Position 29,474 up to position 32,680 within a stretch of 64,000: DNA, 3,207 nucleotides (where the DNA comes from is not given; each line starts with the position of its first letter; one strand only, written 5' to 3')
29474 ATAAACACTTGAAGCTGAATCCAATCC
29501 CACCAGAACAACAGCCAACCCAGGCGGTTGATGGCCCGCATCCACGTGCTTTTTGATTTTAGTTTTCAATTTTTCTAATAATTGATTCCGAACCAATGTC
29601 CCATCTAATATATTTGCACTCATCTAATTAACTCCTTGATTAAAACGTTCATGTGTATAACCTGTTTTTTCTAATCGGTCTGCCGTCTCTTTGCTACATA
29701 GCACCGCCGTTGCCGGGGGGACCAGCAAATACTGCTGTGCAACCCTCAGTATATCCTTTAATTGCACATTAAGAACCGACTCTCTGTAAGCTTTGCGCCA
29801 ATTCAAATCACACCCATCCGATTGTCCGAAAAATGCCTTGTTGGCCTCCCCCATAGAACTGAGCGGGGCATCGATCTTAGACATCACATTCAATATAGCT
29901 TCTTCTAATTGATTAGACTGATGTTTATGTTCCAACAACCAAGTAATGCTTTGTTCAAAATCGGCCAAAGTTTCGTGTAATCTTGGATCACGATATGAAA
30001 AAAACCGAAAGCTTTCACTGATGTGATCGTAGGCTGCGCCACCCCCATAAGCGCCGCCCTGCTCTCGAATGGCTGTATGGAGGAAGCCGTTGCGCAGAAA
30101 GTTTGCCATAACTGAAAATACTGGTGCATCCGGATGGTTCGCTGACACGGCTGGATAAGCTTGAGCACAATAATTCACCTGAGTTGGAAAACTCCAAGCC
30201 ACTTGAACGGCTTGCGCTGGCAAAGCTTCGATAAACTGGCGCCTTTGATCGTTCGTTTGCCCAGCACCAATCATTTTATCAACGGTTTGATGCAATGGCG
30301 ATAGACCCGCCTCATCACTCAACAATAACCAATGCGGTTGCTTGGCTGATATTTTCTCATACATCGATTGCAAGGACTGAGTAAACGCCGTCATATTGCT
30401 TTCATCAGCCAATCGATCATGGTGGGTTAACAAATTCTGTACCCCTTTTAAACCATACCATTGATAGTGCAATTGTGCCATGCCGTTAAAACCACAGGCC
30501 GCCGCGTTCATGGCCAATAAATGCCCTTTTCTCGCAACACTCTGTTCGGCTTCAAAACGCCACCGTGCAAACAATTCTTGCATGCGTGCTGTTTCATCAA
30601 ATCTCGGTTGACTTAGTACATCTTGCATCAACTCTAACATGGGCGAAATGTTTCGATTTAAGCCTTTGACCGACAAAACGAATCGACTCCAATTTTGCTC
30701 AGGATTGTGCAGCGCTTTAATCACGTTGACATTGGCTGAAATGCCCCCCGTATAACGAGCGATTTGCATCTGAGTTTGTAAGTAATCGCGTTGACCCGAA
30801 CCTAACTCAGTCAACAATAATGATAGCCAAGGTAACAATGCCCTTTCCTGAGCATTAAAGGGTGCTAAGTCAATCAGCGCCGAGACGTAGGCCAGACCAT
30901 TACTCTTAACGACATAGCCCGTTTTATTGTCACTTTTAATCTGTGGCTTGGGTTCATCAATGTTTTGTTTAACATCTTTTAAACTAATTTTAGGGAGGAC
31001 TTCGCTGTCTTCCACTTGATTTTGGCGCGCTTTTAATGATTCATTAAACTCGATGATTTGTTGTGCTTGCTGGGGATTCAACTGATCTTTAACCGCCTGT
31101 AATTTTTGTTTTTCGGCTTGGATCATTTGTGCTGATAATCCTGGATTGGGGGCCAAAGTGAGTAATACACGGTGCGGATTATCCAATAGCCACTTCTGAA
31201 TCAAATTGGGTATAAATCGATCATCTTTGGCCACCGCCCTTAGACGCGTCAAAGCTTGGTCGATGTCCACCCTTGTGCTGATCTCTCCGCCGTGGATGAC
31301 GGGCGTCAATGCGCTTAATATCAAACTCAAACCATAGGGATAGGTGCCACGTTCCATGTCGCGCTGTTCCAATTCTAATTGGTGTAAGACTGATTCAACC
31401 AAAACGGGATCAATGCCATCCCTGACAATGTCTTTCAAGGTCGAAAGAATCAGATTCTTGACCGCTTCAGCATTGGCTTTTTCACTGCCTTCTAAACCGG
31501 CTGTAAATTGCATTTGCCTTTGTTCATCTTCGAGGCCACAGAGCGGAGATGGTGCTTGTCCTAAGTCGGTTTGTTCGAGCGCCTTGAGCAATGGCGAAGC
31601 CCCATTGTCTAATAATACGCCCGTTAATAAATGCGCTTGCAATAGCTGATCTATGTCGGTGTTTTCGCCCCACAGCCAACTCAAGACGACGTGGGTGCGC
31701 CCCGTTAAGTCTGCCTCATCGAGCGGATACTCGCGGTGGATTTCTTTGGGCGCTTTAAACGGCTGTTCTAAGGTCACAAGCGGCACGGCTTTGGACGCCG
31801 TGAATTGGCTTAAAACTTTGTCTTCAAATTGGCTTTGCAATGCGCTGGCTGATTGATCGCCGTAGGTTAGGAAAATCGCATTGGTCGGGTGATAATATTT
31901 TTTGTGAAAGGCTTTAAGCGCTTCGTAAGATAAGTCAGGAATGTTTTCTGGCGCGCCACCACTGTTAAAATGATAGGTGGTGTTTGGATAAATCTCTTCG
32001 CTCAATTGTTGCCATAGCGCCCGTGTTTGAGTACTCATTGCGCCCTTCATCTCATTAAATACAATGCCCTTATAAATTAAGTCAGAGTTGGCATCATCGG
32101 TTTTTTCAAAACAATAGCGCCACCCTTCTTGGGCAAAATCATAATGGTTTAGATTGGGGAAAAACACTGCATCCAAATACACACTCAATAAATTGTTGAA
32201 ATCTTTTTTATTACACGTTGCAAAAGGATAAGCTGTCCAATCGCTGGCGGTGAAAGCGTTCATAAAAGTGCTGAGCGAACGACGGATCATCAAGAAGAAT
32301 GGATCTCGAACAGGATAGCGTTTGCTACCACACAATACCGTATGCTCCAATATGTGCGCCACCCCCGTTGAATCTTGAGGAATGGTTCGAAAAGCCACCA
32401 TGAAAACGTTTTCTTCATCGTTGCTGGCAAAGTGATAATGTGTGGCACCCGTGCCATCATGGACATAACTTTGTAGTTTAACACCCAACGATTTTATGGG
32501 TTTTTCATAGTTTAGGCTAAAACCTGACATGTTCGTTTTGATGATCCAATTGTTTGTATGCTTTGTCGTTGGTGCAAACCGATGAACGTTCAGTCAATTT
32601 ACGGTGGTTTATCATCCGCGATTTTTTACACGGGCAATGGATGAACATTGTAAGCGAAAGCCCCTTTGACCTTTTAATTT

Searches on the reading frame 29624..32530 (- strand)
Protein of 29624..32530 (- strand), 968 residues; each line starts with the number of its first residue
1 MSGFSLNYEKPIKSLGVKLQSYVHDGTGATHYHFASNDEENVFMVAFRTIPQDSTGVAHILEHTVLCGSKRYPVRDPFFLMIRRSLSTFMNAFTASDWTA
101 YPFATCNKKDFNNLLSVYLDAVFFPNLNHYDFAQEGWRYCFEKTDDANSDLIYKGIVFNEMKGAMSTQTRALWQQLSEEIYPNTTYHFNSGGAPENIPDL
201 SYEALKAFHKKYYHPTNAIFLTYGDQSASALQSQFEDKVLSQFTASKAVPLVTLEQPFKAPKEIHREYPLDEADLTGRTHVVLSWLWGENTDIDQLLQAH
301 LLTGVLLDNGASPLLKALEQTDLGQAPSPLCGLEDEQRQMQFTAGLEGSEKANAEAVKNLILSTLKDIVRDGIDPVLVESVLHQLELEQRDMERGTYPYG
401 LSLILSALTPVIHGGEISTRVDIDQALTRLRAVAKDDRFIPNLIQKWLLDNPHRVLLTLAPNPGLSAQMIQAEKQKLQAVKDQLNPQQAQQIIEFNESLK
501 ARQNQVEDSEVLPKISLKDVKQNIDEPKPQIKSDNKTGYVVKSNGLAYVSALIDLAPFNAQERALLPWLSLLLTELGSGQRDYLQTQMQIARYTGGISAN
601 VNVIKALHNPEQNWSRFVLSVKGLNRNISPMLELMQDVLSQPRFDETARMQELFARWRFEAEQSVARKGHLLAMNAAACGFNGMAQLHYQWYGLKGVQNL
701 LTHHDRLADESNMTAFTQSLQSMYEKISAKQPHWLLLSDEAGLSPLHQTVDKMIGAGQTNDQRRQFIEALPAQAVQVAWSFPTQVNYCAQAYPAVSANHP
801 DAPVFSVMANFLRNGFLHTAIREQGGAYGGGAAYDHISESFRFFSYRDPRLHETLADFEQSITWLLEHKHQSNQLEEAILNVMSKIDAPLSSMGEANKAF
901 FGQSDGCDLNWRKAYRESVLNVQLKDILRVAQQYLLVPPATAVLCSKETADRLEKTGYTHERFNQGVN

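Call 24: find_encoding_contigs(protein=window:29624-32530:-, flank=500, max_places=4)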
Protein window:29624-32530:- (968 aa): no gene with exactly this product is on record in the collection.
